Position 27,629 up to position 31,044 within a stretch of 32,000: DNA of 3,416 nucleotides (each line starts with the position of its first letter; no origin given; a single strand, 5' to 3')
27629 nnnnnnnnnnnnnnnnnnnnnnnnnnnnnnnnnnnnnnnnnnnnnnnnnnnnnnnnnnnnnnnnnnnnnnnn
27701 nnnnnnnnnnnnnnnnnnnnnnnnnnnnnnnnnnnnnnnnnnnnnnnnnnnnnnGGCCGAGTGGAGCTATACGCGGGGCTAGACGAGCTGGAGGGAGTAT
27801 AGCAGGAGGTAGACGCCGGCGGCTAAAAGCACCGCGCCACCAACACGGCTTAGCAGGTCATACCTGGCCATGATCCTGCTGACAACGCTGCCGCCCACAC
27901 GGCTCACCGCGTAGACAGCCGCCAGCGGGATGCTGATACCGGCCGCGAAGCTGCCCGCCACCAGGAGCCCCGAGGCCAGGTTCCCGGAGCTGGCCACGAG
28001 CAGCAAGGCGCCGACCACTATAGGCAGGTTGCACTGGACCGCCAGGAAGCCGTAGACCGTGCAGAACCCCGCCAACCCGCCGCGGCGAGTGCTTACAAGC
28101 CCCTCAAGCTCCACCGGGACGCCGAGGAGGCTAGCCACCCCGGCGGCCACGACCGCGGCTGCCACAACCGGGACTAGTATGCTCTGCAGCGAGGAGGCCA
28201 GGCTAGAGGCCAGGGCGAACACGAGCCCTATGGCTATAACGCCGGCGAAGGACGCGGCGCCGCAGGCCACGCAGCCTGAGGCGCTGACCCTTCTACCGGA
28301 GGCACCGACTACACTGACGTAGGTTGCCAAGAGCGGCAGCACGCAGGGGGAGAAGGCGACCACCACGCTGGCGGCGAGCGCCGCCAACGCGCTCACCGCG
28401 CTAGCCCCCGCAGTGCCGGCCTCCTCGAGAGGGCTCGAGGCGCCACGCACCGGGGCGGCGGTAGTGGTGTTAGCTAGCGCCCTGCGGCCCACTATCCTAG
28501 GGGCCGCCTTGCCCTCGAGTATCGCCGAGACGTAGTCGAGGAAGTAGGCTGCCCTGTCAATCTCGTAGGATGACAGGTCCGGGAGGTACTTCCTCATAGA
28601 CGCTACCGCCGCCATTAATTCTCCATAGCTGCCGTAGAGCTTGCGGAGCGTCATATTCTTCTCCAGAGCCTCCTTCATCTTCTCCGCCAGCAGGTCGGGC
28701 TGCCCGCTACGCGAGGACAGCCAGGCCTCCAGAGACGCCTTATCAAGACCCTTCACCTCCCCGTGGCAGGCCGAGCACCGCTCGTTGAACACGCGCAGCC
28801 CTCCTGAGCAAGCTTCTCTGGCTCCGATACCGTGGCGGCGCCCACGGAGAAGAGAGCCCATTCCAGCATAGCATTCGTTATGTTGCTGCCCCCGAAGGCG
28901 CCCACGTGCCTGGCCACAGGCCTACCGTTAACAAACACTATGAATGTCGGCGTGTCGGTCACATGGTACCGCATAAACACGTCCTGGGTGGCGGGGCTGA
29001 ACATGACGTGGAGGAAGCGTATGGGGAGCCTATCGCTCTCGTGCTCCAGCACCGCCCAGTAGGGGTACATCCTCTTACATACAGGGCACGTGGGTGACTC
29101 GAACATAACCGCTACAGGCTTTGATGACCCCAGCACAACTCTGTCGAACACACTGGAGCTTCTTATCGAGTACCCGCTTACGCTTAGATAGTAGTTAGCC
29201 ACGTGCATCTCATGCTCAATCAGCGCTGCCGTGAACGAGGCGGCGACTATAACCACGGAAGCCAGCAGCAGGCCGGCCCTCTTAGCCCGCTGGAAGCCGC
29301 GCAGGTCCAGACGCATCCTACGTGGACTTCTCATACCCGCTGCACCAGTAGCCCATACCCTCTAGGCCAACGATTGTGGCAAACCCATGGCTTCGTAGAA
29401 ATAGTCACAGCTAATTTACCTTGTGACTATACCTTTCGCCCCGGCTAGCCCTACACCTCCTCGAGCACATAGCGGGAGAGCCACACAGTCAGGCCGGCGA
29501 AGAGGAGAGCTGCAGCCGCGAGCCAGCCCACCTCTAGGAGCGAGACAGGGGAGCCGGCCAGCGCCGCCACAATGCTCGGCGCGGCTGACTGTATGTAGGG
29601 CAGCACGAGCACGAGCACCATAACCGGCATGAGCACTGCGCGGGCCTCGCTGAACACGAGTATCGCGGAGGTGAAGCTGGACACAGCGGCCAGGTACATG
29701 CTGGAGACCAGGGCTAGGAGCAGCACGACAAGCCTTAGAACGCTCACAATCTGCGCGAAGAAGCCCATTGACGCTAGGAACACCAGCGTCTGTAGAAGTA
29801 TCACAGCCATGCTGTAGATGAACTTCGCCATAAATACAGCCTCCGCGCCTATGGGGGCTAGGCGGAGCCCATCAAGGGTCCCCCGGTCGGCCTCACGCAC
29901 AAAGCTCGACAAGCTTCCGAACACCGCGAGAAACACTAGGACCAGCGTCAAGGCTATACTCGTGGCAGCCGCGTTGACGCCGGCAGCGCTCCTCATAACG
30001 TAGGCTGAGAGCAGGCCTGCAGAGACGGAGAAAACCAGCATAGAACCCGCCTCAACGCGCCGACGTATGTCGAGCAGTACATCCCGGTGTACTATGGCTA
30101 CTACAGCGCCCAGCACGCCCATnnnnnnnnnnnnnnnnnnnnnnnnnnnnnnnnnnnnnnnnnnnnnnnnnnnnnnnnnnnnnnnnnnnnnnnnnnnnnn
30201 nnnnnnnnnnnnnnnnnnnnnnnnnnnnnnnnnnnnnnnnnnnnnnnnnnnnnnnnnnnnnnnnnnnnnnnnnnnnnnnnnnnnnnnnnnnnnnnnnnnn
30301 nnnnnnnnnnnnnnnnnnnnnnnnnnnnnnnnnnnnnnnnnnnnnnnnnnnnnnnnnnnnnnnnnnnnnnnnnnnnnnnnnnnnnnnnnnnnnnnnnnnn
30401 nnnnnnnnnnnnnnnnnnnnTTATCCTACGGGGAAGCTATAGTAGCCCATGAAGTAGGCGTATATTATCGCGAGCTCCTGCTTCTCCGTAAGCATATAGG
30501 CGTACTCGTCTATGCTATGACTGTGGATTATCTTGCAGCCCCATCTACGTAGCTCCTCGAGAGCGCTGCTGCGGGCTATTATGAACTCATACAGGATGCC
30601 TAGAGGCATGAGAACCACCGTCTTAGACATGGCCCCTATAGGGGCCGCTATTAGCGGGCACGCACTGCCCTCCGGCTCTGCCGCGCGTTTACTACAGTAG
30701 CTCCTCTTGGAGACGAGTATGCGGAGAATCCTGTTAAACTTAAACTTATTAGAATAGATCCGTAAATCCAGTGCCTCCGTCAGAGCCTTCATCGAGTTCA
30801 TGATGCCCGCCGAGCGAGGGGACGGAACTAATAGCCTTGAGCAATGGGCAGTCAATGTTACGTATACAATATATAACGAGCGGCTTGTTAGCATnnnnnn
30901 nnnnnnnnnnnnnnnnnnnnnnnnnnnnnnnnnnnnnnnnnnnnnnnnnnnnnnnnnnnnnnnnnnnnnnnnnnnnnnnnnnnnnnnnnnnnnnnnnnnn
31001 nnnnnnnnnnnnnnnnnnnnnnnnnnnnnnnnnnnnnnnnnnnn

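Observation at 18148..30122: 12-kb single-strand c-type cytochrome island: a variant System I maturation set wrapped around its likely client respiratory complex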

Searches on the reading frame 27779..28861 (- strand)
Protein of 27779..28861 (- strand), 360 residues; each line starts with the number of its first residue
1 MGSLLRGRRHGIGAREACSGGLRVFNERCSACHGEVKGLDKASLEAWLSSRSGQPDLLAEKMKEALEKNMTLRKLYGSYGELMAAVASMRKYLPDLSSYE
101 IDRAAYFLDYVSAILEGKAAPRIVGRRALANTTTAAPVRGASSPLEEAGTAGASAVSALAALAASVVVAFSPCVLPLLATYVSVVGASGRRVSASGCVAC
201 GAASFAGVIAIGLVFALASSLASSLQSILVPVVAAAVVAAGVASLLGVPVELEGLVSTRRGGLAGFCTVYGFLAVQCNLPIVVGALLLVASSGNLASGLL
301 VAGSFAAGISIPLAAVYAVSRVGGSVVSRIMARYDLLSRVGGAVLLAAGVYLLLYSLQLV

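Call 3: search_protein_families(library=pfam, proteins=[window:27779-28861:-], max_evalue=0.01)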
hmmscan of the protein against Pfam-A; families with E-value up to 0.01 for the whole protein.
window:27779-28861:- (360 aa): 1 family
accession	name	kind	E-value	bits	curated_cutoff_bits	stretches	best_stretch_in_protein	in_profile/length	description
PF13442.11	Cytochrome_CBB3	-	0.0019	18.9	27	1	21-107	6-67/68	Cytochrome C oxidase, cbb3-type, subunit III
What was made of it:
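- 27779..29334 (-): One gene for a tripartite membrane thiol reductase: N-terminal TM anchor, thioredoxin domain (CPVC), class-I cytochrome c-like domain (CSACH and Met), and a 6-TM CcdA domain. It is read here as two overlapping ORFs because one base is missing at 28801. The Trx domain passes Pfam (call 3).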

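Call 4: search_protein_families(library=ncbifam, proteins=[window:27779-28861:-], max_evalue=0.01)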
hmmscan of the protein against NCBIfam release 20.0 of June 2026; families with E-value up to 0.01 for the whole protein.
window:27779-28861:- (360 aa): 1 family
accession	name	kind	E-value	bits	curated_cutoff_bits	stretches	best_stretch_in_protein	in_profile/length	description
NF045694.1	seleno_TsoB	exception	0.00013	20.2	805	1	149-316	175-355/572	rhodanese/DsbD fusion-like selenoprotein TsoB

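Call 63: predict_structure(alignment_id=A5)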
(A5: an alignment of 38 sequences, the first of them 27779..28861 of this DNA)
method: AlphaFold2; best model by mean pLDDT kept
length: 360 residues; sequences in the alignment: 38
mean_pLDDT: 82.5   pTM: 0.51
mean pLDDT of the five models: 82.5, 81.1, 80.6, 79.0, 78.0
residues with pLDDT >= 90: 113; 70-90: 195; 50-70: 18; < 50: 34
segments of 3 or more residues with pLDDT < 50: 1-10, 126-148
pLDDT, mean of each block of 10 residues (from residue 1): 42 81 97 97 98 96 98 96 97 96 96 96 58 40 45 81 85 82 84 89 86 80 79 86 83 58 83 83 79 82 86 86 83 85 87 88
secondary structure, 60 per line:
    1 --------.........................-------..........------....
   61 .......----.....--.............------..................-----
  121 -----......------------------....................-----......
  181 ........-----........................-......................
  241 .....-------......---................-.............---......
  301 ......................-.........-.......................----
elements in order: H9-33 H41-50 H57-67 H72-76 H79-91 H98-115 H126-131 H150-169 H175-188 H194-217 H219-245 H253-258 H262-277 H279-291 H295-322 H324-332 H334-356
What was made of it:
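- The domain is modelled with pLDDT 96-98 as a compact helical unit (call 63).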

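Call 67: fold_search(model_id=the predicted structure, library=pdb)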
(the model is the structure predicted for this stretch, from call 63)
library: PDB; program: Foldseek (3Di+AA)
matches with E <= 10: 112; with E <= 0.001: 0
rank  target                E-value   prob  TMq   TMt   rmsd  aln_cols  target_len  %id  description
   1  9d7u                  2.5e-01  0.57  0.26  0.15  22.6       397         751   14  The low pH structure (released 2025-06-25)
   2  8zkn_A                4.6e-01  0.44  0.26  0.25  21.9       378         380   16  CryoEM structure of Thyroid Hormone Transporter MCT8 bound with silychristin (released 2025-04-02)
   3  9fkn_A                7.0e-01  0.25  0.23  0.22  24.0       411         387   12  Human monocarboxylate transporter 8 bound to thyroxine (released 2025-05-21)
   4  6lyy_A                8.0e-01  0.33  0.23  0.22  22.8       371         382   16  Cryo-EM structure of the human MCT1/Basigin-2 complex in the presence of anti-cancer drug candidate AZD3965 in the out (released 2020-12-23)
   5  5vkv_MODEL_1_A        8.7e-01  0.72  0.32  0.46   7.8       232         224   25  Solution NMR structure of the membrane electron transporter CcdA (released 2018-01-31)
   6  7n6g_3N               9.8e-01  0.07  0.12  0.11  47.7       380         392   15  C1 of central pair (released 2022-05-18)
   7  9gf8_A                1.0e+00  0.16  0.22  0.20  23.4       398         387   14  Human Monocarboxylate Transporter 8 (released 2025-05-21)
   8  9old                  1.1e+00  0.25  0.26  0.22  23.1       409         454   11  Crystal structure of alpha-NPG-bound D59C MelBSt (released 2026-02-04)
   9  9wji                  1.4e+00  0.20  0.24  0.23  24.3       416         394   14  Alkylsulfone-bound human VAChT (released 2025-11-05)
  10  8bb6_A                1.5e+00  0.16  0.24  0.20  24.1       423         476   15  Crystal structure of Arabidopsis thaliana sucrose transporter SUC1 (released 2023-05-31)
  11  8xv2                  1.5e+00  0.13  0.21  0.20  23.1       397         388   10  Thiamine-bound human SLC19A3 (released 2024-03-27)
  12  7z6m                  1.6e+00  0.12  0.13  0.18  18.0       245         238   18  Crystal structure of Zn2+-transporter BbZIP in a cadmium bound state (released 2022-08-10)
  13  3zx6_B                1.6e+00  0.06  0.11  0.13  50.4       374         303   13  Structure of Hamp(AF1503)-Tsr fusion - Hamp (A291V) mutant (released 2012-02-29)
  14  8glv_Fm               1.7e+00  0.06  0.11  0.02  50.4       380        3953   13  96-nm repeat unit of doublet microtubules from Chlamydomonas reinhardtii flagella (released 2023-05-31)
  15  9dwy                  1.8e+00  0.15  0.24  0.23  21.8       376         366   15  Cryo-EM structure of human MCT8 in complex with thyroid hormone T3 (released 2025-07-16)
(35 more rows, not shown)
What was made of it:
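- On CcdA (DsbD-family membrane reductant transporter): Foldseek to 5vkv gives probability 0.72 (call 67).
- On Class I c-type cytochrome (middle domain of the fusion): Foldseek on the two-domain model was uninformative (call 67).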

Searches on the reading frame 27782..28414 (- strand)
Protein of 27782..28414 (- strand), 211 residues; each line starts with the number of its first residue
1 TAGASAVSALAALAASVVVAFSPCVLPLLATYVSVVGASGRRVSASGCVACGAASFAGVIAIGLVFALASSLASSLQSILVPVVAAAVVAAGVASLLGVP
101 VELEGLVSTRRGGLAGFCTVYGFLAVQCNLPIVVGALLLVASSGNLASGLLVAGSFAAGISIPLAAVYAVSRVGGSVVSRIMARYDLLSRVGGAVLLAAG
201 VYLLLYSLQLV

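Call 93: search_solved_structures(query=A9, max_evalue=1, show_alignments=2)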
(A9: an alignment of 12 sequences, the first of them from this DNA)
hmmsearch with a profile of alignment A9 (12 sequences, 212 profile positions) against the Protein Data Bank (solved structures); distinct sequences matched with E-value up to 1: 1.
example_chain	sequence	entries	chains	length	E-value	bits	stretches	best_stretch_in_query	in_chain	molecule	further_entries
5vkv_A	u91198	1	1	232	7.5e-07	32.2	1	7-205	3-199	Cytochrome c-type biogenesis protein CcdA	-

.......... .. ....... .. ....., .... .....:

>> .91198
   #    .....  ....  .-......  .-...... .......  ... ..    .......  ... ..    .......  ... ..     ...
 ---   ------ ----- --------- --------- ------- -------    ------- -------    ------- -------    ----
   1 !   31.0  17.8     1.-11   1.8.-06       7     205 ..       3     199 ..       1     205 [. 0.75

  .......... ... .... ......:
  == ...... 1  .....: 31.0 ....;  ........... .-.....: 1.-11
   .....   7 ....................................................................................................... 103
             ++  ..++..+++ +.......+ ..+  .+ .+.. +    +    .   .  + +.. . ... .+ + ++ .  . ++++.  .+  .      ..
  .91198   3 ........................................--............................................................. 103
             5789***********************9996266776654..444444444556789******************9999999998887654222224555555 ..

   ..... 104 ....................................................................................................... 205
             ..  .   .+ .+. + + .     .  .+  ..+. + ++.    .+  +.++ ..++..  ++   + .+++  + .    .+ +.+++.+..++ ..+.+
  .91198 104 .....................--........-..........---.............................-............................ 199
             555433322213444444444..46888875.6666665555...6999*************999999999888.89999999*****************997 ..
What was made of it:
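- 27779..29334 (-): The membrane-domain profile hits only CcdA 5vkv, E 7.5e-7 (call 93).
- On CcdA (DsbD-family membrane reductant transporter): The profile of the membrane domain hits only T. thermophilus CcdA 5vkv, E 7.5e-7, over its full length (call 93).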

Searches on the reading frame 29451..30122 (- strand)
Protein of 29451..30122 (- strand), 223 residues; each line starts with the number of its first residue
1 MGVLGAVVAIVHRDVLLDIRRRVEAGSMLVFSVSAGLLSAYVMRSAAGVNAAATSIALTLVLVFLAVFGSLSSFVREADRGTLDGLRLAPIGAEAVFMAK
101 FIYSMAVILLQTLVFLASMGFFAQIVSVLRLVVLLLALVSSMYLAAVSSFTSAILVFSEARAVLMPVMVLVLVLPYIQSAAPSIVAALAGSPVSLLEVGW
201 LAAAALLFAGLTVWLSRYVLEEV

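Call 6: search_protein_families(library=pfam, proteins=[window:29451-30122:-], max_evalue=0.01)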
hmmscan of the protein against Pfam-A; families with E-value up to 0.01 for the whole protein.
window:29451-30122:- (223 aa): 4 families
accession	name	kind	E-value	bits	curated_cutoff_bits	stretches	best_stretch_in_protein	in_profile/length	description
PF01061.29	ABC2_membrane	-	6e-07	29.6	26.9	1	7-174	3-175/211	ABC-2 type transporter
PF03379.19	CcmB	-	2.7e-05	24.1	24.9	1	8-194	2-188/215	CcmB protein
PF12730.13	ABC2_membrane_4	-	0.00013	22.4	27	1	50-169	48-171/179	ABC-2 family transporter protein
PF12698.13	ABC2_membrane_3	-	0.0011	18.5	31.6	1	55-174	166-285/347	ABC-2 family transporter protein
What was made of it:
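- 29451..30122 (-): ccmB, the ABC-2 type permease of the haem export/release complex (223 aa, about 6 TM). Pfam CcmB 24.1 bits against a cut-off of 24.9 (call 6).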

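Call 70: search_solved_structures(query=window:29451-30122:-, max_evalue=1, show_alignments=1)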
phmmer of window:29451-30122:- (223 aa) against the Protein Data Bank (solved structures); distinct sequences matched with E-value up to 1: 0.

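Call 72: search_solved_structures(query=A6, max_evalue=1, show_alignments=1)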
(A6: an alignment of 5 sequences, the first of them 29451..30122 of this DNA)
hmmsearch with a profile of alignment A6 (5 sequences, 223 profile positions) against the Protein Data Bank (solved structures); distinct sequences matched with E-value up to 1: 0.
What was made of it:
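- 29451..30122 (-): No PDB sequence match (calls 70, 72).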

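Call 73: search_protein_families(library=pfam, alignment_id=A6, max_evalue=0.1)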
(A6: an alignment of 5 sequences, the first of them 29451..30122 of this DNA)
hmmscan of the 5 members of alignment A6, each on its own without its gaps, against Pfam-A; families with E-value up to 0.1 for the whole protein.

A. member 1, window:29451-30122:- (223 aa): 4 families
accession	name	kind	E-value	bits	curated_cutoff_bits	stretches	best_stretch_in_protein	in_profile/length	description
PF01061.29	ABC2_membrane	-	6e-07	29.6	26.9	1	7-174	3-175/211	ABC-2 type transporter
PF03379.19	CcmB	-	2.7e-05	24.1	24.9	1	8-194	2-188/215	CcmB protein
PF12730.13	ABC2_membrane_4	-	0.00013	22.4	27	1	50-169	48-171/179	ABC-2 family transporter protein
PF12698.13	ABC2_membrane_3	-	0.0011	18.5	31.6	1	55-174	166-285/347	ABC-2 family transporter protein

B. families by the number of members that match (of 5 scanned): 7 families
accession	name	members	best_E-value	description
PF12730.13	ABC2_membrane_4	5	1.2e-05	ABC-2 family transporter protein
PF12698.13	ABC2_membrane_3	3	7.7e-05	ABC-2 family transporter protein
PF03379.19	CcmB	2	3.8e-09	CcmB protein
PF01061.29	ABC2_membrane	2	1.2e-07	ABC-2 type transporter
PF20108.4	DUF6498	1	0.015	Family of unknown function (DUF6498)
PF13346.12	ABC2_membrane_5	1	0.019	ABC-2 family transporter protein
PF12679.13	ABC2_membrane_2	1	0.037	ABC-2 family transporter protein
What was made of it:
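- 29451..30122 (-): One orthologue in alignment A6 hits Pfam CcmB at 3.8e-9 (call 73).
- On System I* cytochrome c maturation: The CcmB Pfam score is 24.1 against 24.9 (call 6), although one orthologue reaches 3.8e-9 (call 73).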

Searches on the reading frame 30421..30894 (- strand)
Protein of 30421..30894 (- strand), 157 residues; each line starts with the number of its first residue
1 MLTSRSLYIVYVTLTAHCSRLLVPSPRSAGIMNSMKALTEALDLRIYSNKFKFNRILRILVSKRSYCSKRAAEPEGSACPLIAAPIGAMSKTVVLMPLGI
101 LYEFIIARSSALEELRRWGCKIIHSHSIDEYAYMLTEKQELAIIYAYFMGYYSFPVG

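Call 6: search_protein_families(library=pfam, proteins=[window:30421-30894:-], max_evalue=0.01)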
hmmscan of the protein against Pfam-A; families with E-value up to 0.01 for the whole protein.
window:30421-30894:- (157 aa): 1 family
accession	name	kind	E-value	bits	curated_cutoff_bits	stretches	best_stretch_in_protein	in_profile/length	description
PF04967.18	HTH_10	-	0.00052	20.2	23.1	1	135-155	1-21/53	HTH DNA binding domain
